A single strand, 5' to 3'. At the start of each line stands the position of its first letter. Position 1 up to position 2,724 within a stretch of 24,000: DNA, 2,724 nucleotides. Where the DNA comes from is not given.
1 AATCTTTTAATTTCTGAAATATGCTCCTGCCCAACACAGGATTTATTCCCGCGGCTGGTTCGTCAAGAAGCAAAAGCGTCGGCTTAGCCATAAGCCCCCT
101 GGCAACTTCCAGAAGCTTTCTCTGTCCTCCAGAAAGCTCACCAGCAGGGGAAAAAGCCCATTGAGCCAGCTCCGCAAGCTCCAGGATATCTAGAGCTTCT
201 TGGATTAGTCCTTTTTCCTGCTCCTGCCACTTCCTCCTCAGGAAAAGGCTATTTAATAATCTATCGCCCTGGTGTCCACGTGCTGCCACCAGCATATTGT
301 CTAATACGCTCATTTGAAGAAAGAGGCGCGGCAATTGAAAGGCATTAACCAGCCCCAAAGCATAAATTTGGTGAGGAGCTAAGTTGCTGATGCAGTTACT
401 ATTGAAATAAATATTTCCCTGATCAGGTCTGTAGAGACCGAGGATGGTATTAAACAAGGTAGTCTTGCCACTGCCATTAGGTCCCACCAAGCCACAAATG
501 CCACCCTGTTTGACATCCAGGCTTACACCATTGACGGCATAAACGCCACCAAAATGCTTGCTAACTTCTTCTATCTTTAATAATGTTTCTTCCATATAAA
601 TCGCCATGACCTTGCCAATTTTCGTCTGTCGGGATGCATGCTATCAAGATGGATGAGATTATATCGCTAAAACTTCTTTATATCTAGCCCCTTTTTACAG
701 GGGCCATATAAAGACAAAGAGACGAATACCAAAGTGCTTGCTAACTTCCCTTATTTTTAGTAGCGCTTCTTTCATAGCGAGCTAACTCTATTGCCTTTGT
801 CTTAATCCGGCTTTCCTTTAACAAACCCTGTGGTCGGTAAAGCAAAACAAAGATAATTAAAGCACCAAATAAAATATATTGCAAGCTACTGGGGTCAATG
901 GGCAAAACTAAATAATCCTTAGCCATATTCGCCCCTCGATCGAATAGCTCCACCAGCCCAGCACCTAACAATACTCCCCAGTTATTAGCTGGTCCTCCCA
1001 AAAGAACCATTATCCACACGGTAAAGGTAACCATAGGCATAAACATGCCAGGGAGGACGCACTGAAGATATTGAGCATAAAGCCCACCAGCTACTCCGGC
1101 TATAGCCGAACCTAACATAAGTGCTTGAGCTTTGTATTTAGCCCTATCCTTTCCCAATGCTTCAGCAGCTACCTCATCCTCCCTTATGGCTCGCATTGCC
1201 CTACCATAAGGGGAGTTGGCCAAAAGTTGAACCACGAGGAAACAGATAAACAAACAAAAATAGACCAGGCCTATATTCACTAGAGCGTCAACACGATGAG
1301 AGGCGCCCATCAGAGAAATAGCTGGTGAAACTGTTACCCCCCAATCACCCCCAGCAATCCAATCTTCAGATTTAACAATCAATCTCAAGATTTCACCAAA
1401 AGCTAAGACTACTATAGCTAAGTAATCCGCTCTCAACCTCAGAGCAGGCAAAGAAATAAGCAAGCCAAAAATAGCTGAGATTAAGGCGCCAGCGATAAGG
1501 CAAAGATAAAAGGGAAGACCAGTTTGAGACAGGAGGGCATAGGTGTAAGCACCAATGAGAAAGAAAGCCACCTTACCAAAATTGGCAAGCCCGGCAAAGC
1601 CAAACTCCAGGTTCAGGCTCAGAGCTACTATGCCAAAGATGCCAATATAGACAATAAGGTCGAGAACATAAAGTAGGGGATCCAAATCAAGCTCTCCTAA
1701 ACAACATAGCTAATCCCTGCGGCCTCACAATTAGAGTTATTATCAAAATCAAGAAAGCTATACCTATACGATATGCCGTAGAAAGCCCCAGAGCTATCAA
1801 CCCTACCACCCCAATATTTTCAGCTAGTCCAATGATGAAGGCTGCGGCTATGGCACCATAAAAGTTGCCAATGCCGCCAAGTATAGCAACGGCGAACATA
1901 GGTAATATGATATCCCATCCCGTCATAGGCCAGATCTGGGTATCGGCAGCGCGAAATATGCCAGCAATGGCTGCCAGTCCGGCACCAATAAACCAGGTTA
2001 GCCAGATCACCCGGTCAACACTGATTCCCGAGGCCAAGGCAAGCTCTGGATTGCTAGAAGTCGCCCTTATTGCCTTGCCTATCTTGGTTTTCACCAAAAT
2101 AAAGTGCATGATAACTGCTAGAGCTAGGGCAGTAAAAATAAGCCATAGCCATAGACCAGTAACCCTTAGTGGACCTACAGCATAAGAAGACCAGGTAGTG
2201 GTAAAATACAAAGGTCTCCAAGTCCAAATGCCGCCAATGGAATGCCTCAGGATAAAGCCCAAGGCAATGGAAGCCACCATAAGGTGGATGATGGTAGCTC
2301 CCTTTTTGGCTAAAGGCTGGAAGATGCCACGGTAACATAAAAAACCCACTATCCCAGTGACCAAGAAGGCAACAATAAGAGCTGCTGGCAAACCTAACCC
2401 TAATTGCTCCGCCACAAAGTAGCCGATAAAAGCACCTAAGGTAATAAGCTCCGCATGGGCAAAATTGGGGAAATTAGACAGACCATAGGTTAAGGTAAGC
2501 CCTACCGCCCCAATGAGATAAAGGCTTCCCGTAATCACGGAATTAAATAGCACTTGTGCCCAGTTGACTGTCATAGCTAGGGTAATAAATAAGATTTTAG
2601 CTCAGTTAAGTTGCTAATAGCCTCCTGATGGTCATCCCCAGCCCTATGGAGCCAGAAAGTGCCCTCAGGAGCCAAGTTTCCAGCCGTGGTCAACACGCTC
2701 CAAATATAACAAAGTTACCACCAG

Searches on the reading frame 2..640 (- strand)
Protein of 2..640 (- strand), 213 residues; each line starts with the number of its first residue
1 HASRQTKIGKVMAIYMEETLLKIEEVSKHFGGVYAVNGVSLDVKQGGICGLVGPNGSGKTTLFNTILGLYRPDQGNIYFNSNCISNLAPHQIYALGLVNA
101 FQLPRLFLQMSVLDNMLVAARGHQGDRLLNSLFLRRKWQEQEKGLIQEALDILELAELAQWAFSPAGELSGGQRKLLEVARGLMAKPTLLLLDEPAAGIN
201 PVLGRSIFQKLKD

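Call 81: search_protein_families(library=pfam, proteins=[window:2-640:-], max_evalue=0.001)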
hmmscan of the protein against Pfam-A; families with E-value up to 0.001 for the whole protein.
window:2-640:- (213 aa): 6 families
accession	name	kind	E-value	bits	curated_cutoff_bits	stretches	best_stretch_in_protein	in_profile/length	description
PF00005.33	ABC_tran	-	6.4e-30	105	25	1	36-196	1-136/137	ABC transporter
PF13304.12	AAA_21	-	8.5e-08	33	27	1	50-69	3-22/304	AAA domain, putative AbiEii toxin, Type IV TA system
PF13555.12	AAA_29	-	4.1e-05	23.7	27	1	37-81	13-56/61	P-loop containing region of AAA domain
PF13476.12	AAA_23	-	0.0003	21.9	27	1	37-66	11-39/201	AAA domain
PF02463.25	SMC_N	-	0.00031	20.7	40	0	47-67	25-48/220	RecF/RecN/SMC N terminal domain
PF13191.12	AAA_16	-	0.00072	20.5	32.6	0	46-165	24-104/167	AAA ATPase domain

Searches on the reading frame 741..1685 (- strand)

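Call 6: search_protein_families(library=pfam, proteins=[window:741-1685:-], max_evalue=0.001)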
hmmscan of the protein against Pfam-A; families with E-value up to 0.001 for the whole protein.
window:741-1685:- (314 aa): 1 family
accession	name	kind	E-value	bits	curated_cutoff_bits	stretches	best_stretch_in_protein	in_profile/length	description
PF02653.21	BPD_transp_2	-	7.1e-48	163.5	26.8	1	7-281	2-269/269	Branched-chain amino acid transport system / permease component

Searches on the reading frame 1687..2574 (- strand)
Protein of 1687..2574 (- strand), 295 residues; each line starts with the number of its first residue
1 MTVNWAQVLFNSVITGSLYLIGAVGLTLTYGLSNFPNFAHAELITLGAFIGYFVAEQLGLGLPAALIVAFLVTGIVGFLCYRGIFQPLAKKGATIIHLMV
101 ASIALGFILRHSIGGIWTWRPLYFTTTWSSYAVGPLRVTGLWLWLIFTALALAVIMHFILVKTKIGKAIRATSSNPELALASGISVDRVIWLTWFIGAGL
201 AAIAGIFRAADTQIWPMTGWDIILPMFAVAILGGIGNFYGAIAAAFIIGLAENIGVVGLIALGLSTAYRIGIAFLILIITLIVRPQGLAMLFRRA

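Call 6: search_protein_families(library=pfam, proteins=[window:1687-2574:-], max_evalue=0.001)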
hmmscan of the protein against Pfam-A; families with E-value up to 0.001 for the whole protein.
window:1687-2574:- (295 aa): 1 family
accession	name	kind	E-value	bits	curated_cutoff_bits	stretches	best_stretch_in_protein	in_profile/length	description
PF02653.21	BPD_transp_2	-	1.6e-42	145.9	26.8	1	9-281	2-269/269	Branched-chain amino acid transport system / permease component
